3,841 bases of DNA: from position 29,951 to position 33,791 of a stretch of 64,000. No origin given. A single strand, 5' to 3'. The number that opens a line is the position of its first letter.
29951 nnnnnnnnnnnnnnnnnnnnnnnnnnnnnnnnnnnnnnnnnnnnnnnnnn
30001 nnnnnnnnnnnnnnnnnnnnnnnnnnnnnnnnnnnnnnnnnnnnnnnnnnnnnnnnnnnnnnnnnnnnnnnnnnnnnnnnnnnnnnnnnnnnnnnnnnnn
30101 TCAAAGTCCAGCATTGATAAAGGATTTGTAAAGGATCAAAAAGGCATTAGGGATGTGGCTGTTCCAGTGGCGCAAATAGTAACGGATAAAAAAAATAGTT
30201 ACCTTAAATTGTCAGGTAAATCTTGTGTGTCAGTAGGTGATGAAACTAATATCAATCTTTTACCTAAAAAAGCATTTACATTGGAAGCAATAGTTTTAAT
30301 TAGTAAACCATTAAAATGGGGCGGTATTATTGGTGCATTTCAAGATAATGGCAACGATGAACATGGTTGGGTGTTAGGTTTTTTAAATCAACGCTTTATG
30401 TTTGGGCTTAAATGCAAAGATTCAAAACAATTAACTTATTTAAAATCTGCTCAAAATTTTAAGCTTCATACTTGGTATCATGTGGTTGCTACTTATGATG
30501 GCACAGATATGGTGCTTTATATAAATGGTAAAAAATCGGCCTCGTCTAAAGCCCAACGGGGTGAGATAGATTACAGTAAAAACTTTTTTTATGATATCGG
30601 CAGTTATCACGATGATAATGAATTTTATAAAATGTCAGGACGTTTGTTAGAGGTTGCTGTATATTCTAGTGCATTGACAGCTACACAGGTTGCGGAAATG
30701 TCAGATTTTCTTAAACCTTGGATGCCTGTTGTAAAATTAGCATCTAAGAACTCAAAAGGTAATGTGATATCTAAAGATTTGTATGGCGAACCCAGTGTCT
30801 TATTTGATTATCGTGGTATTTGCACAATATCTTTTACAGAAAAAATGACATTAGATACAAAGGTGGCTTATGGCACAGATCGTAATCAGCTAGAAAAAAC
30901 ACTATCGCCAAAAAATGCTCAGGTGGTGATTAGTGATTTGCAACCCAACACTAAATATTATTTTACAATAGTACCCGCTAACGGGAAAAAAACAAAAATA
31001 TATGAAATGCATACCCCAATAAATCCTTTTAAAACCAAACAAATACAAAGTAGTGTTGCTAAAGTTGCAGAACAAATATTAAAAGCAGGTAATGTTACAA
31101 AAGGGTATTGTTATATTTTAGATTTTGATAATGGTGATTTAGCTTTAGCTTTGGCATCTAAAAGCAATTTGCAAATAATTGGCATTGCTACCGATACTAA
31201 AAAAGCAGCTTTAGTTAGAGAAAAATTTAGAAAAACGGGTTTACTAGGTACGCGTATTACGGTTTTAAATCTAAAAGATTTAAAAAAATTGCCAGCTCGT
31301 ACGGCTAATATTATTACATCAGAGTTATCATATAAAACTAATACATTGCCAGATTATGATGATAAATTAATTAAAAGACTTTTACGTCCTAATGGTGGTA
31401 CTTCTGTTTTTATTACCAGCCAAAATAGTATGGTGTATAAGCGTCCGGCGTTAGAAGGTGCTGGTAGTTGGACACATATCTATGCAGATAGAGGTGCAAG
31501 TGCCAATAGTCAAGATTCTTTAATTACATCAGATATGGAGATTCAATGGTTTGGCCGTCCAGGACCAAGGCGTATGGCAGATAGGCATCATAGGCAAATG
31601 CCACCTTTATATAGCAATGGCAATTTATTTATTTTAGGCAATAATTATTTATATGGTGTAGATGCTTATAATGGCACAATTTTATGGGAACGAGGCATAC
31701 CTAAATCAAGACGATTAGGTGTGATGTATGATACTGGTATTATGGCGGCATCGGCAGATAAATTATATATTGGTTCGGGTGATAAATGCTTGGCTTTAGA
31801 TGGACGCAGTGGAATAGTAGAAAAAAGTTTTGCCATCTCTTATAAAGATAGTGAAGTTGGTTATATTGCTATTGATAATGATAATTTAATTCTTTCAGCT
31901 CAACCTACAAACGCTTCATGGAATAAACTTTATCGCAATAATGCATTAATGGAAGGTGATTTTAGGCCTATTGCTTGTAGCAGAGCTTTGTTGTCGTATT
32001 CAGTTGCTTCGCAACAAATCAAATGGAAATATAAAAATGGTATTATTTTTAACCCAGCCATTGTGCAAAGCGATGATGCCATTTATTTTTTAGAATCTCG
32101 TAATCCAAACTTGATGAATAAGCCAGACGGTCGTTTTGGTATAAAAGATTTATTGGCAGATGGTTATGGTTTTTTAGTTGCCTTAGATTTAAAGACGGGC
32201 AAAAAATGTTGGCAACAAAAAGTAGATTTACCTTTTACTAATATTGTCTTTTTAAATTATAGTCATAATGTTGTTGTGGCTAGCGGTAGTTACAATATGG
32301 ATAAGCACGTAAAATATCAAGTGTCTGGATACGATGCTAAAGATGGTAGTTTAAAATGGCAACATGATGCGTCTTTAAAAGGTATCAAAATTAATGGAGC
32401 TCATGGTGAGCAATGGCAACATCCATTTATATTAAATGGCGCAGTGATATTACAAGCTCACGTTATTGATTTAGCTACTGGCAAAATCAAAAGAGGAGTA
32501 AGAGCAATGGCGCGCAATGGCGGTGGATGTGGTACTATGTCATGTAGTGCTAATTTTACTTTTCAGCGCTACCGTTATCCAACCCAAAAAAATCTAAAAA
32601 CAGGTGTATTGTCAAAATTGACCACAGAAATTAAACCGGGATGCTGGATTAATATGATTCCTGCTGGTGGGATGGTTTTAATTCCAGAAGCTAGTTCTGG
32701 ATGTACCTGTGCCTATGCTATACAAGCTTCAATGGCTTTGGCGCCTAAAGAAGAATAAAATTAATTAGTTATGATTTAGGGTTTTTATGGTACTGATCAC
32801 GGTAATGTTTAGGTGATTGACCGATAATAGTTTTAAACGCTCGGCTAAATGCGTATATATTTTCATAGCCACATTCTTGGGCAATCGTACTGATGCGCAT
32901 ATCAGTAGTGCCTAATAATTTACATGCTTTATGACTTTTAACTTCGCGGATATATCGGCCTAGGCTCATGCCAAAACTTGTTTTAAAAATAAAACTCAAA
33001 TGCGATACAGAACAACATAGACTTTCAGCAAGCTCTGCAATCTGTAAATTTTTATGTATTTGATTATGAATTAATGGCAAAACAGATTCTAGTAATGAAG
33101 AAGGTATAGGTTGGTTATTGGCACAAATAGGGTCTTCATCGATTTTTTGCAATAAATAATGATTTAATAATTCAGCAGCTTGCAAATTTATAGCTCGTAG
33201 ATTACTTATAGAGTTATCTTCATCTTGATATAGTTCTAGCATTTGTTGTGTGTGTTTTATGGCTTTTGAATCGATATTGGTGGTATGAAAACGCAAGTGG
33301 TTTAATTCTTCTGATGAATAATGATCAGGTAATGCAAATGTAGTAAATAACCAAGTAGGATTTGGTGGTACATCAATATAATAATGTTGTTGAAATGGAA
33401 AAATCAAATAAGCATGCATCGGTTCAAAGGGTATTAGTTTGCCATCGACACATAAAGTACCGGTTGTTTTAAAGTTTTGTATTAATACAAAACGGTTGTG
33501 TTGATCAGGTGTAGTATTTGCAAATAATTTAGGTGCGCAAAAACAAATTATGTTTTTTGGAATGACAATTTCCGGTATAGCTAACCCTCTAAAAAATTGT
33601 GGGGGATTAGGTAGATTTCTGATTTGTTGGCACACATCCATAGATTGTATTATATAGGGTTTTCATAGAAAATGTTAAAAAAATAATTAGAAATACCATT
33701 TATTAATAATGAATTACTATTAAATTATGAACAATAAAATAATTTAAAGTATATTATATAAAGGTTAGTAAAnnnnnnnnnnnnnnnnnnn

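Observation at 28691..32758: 1355-aa secreted protein with split PQQ-like beta-propellers flanking LamG, FN3 and a degenerate methyltransferase-like module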

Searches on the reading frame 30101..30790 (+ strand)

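Call 7: search_protein_families(library=pfam, proteins=[window:30101-30790:+], max_evalue=10)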
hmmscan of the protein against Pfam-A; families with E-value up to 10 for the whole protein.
window:30101-30790:+ (230 aa): 5 families
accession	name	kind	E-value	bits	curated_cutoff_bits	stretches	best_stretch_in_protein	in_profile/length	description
PF13385.13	Laminin_G_3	-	2.4e-21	76.9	27.6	1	52-198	12-151/151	Concanavalin A-like lectin/glucanases superfamily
PF22925.3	TS_C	-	0.029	14.4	27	1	57-154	67-161/202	Trans-sialidase, C-terminal domain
PF00054.30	Laminin_G_1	-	0.051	14.2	24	1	108-163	38-96/131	Laminin G domain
PF02210.31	Laminin_G_2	-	0.084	13.8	22.9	1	90-169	21-99/126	Laminin G domain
PF17362.7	pXO2-34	-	0.22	12.1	30.8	1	127-173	14-58/79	Family of unknown function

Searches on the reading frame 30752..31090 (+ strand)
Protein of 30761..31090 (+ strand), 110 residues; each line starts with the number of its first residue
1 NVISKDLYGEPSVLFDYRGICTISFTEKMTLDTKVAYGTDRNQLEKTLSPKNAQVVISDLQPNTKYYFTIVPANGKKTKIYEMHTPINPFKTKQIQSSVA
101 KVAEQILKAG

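Call 7: search_protein_families(library=pfam, proteins=[window:30761-31090:+], max_evalue=10)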
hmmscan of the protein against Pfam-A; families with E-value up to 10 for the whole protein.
window:30761-31090:+ (110 aa): 8 families
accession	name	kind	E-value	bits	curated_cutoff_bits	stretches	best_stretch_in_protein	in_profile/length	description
PF16656.11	Pur_ac_phosph_N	-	3.8e-05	24.6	30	1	42-85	55-93/93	Purple acid Phosphatase, N-terminal domain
PF00041.27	fn3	-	0.0022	18.6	25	1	36-76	35-72/84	Fibronectin type III domain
PF10179.15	NDNF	-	0.0042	17.6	27.3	1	42-72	78-108/127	Neuron-derived neurotrophic factor, first Fn(III) domain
PF25059.1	FN3_DSCAM-DSCAML_C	-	0.031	15.1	39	1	38-85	32-79/89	DSCAM/DSCAML C-terminal Fn3-like domain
PF07198.17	DUF1410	-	0.044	14.6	25.5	1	52-79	30-59/61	Protein of unknown function (DUF1410)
PF11687.14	DUF3284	-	0.062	13.6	23.7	1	46-84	46-85/119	Domain of unknown function (DUF3284)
PF09294.16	Interfer-bind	-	0.068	13.9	21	1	37-71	48-83/104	Interferon-alpha/beta receptor, fibronectin type III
PF21977.1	DUF6926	-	0.14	12.9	27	1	44-84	28-70/73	Domain of unknown function (DUF6926)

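Call 43: search_solved_structures(query=A3, max_evalue=1)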
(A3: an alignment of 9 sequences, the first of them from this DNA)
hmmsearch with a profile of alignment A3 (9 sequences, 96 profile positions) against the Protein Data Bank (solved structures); distinct sequences matched with E-value up to 1: 90 (the best 60 are shown).
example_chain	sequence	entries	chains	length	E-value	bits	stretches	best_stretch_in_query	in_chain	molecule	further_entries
1fnf_A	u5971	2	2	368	8.7e-10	41.8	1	38-75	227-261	FIBRONECTIN | Isoform 1 of Fibronectin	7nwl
3t1w_A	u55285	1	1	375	9.5e-08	35.3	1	38-75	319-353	four-domain fibronectin fragment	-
6mfa_A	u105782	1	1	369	1.4e-06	31.6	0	15-76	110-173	Fibronectin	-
8q6t_I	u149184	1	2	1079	3e-06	30.5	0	41-75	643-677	Titin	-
5utk_A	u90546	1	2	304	4.7e-06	29.9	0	17-76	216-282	Angiopoietin-1 receptor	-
5mya_A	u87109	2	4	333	8.3e-06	29.1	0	16-76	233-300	Angiopoietin-1 receptor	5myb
1fnh_A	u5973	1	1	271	2.8e-05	27.4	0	16-78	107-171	PROTEIN (FIBRONECTIN)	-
3r8q_A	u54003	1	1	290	3.9e-05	26.9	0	16-78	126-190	Fibronectin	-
7ndg_B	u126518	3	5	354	6.8e-05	26.1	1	46-86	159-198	Neogenin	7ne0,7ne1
6bt9_A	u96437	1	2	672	8.8e-05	25.8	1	11-79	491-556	Chitinase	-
3fl7_A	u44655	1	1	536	0.00011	25.5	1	20-86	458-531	Ephrin receptor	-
7y8s_A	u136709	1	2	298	0.00011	25.4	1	18-75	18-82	Dscam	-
9p6s_C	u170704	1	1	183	0.00012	25.4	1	38-75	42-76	Fibronectin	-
1mfn_A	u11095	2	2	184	0.00012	25.4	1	36-75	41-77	FIBRONECTIN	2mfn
2x10_A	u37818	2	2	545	0.00012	25.3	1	20-86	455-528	EPHRIN TYPE-A RECEPTOR 2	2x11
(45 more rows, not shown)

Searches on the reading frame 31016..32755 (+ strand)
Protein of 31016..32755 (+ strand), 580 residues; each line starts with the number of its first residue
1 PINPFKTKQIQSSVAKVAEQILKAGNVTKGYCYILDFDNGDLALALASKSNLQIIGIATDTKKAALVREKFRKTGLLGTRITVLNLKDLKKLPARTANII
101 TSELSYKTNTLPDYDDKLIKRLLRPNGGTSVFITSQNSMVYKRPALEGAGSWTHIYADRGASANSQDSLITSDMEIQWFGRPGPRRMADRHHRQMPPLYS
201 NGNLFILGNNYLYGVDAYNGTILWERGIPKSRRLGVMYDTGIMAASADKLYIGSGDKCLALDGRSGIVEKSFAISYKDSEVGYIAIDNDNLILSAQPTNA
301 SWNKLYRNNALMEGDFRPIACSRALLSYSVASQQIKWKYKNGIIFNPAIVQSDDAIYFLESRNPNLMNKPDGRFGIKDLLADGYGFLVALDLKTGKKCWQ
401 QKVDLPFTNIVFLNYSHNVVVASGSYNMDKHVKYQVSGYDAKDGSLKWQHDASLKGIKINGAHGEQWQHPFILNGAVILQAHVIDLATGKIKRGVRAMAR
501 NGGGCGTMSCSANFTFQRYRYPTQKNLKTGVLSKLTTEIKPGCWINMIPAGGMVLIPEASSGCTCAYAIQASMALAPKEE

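Call 31: predict_structure(alignment_id=A1)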
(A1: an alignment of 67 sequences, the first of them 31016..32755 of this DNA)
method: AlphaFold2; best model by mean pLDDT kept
length: 580 residues; sequences in the alignment: 67
mean_pLDDT: 91.9   pTM: 0.93
mean pLDDT of the five models: 91.9, 91.7, 91.3, 90.5, 90.4
residues with pLDDT >= 90: 473; 70-90: 67; 50-70: 31; < 50: 9
segments of 3 or more residues with pLDDT < 50: 560-566
pLDDT, mean of each block of 10 residues (from residue 1): 62 92 96 97 96 97 97 94 96 97 96 95 97 95 97 97 97 93 74 90 95 96 96 92 96 98 97 96 96 97 80 89 98 98 98 98 95 96 96 98 97 98 97 97 98 92 83 94 96 77 74 89 90 84 80 84 50 90
secondary structure, 60 per line:
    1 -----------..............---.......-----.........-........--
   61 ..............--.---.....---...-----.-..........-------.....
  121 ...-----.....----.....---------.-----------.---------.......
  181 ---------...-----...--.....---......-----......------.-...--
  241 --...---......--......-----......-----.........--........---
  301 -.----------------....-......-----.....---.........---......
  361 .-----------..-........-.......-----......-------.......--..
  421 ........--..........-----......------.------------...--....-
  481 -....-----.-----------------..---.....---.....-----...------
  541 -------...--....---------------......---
elements in order: H12-25 E29-35 H41-49 E51-58 H61-74 E81-85 E99-102 H103-108 H116-122 E129-133 E138-142 E174-180 E198-200 E203-207 E211-216 E222-227 E243-245 E249-254 E257-262 E268-273 E279-287 E290-297 E319-322 E324-329 E335-339 E343-351 E355-361 H376-383 E385-391 E397-402 E410-416 E419-428 E431-440 E446-451 E471-473 E476-479 E482-485 E514-518 E522-526 E532-534 E548-550 E553-556 E572-577

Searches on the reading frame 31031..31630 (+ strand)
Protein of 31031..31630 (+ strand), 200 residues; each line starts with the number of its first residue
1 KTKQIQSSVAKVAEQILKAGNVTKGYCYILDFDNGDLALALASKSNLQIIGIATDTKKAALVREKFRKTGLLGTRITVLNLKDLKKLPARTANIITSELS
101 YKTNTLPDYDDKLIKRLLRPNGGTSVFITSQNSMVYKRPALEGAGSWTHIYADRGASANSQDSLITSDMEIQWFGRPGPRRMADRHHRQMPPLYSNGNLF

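Call 7: search_protein_families(library=pfam, proteins=[window:31031-31630:+], max_evalue=10)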
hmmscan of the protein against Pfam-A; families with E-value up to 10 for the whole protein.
window:31031-31630:+ (200 aa): 3 families
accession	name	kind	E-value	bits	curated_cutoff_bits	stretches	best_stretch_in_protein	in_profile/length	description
PF13649.12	Methyltransf_25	-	0.004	18.3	27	1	34-122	8-97/97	Methyltransferase domain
PF10243.14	MIP-T3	-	0.06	13.7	23.4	1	54-106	51-103/113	Microtubule-binding protein MIP-T3 CH-like domain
PF08241.18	Methyltransf_11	-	0.16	13.1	21.2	1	35-122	8-91/95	Methyltransferase domain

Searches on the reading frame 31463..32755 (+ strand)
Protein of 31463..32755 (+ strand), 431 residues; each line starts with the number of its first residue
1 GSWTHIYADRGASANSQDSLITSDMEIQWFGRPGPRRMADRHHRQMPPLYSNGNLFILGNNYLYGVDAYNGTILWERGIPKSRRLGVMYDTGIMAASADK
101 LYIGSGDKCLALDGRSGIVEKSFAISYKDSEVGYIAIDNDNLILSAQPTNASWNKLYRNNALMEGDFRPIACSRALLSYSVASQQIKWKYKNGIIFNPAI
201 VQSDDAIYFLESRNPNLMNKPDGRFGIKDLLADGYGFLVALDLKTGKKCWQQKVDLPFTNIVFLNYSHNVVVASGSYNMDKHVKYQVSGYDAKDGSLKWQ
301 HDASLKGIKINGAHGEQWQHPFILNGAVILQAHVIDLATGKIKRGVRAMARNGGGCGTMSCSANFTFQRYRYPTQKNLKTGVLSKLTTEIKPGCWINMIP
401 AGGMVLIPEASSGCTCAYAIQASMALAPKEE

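Call 7: search_protein_families(library=pfam, proteins=[window:31511-32755:+], max_evalue=10)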
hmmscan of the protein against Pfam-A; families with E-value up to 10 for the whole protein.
window:31511-32755:+ (415 aa): 2 families
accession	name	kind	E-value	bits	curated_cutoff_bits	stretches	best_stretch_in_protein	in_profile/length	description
PF13360.13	PQQ_2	-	4.8e-14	53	27.6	2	216-326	39-140/233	Outer membrane protein assembly factor BamB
PF01011.28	PQQ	-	5.3e-06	25.9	26.7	3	255-295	173-216/595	Glucose/ethanol/alcohol dehydrogenase, beta-propeller domain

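Call 77: search_protein_representatives(protein=window:31463-32755:+)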
Query: 431 residues. Proteins with E-value up to 0.001 (for the whole library): 2136; up to 1e-10: 1489; up to 1e-30: 715. The best 150 are listed.
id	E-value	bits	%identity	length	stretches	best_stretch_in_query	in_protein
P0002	9.6e-229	775.9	72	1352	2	1-430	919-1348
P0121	2.8e-171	586.5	59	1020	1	1-429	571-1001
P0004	8.1e-149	512.5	55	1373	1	1-431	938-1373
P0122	7.9e-115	400.5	43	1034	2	1-428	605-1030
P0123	3.5e-110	385.2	42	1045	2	1-429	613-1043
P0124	5.5e-108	377.9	48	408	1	25-429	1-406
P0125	3.7e-107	375.2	43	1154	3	1-427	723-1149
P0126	3.2e-101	355.6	42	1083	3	1-430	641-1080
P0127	6.0e-101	354.7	43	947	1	1-429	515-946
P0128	7.3e-100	351.2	42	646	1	1-430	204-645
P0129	2.0e-99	349.7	42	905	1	1-428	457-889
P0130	1.1e-98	347.3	40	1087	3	1-425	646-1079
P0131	3.6e-98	345.6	42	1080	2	1-431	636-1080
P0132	4.9e-98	345.1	40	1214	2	1-430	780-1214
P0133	6.1e-98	344.8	44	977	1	1-428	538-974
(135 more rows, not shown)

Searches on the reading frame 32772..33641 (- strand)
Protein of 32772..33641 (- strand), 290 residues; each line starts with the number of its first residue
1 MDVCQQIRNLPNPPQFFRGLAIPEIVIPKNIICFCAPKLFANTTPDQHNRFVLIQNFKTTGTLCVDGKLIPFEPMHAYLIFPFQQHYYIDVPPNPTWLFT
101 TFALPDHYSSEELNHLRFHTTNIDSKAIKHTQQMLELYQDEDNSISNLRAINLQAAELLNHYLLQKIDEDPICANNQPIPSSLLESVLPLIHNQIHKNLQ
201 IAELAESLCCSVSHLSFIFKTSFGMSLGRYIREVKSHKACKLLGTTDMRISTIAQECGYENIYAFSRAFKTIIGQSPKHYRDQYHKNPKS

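Call 9: search_protein_families(library=pfam, proteins=[window:32772-33641:-], max_evalue=0.001)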
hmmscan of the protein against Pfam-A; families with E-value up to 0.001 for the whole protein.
window:32772-33641:- (290 aa): 2 families
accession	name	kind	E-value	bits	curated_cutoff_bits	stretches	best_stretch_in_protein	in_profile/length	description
PF12833.13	HTH_18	-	9.4e-21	74.3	33.6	1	204-282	1-79/80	Helix-turn-helix domain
PF00165.29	HTH_AraC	-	1.9e-17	63.4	26.6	2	245-281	6-41/42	Bacterial regulatory helix-turn-helix proteins, AraC family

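Call 64: search_protein_families(library=ncbifam, proteins=[window:32772-33641:-], max_evalue=0.01)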
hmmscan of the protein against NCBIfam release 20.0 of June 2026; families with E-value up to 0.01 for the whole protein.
window:32772-33641:- (290 aa): 31 families (the best 25 are shown)
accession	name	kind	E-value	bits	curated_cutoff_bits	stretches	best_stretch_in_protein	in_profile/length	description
NF007860.0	PRK10572.1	equivalog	6.9e-26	90.8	208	1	56-286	55-287/292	arabinose operon transcriptional regulator AraC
TIGR04094.1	adjacent_YSIRK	equivalog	6.6e-19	68.1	200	1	180-281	283-383/383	YSIRK-targeted surface antigen transcriptional regulator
NF012144.2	ramA_TF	equivalog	1.1e-15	58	180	1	179-284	2-107/108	RamA family antibiotic efflux transcriptional regulator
NF047455.1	TF_Staph_AryK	equivalog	1.6e-15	56.4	850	1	179-287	154-262/759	transcriptional regulator AryK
NF010026.0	PRK13501.1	equivalog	1.1e-13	51.1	363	1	184-288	178-282/290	HTH-type transcriptional activator RhaR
NF010025.2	PRK13500.1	equivalog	2.7e-13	50.2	525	1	123-285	118-279/282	HTH-type transcriptional activator RhaR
NF049932.1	TranspRegBtr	equivalog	6.8e-13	48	900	1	180-282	162-264/531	bacillibactin transport transcriptional regulator Btr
NF010028.0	PRK13503.1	equivalog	7.7e-13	48.5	288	1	120-284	113-273/278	HTH-type transcriptional activator RhaS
NF007584.0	PRK10219.1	equivalog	1.1e-12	48.2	174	1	183-283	6-106/107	superoxide response transcriptional regulator SoxS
NF006902.0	PRK09393.1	equivalog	1.9e-12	47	425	1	181-287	219-325/327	transcriptional regulator FtrA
NF033869.1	viru_reg_Rsp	equivalog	2.4e-12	46.1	400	1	174-285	139-250/701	AraC family transcriptional regulator Rsp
TIGR02297.1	HpaA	equivalog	5.3e-12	45.6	274.65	1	128-283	131-287/287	4-hydroxyphenylacetate catabolism regulatory protein HpaA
NF047788.1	TransRegPocR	equivalog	9.3e-12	44.8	500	1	181-287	188-294/296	transcriptional regulator PocR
NF007243.0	PRK09685.1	equivalog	2.2e-11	43.8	199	1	134-284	157-302/303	transcriptional regulator FeaR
NF010027.0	PRK13502.1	equivalog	3.3e-10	39.9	384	1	124-282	119-276/282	HTH-type transcriptional activator RhaR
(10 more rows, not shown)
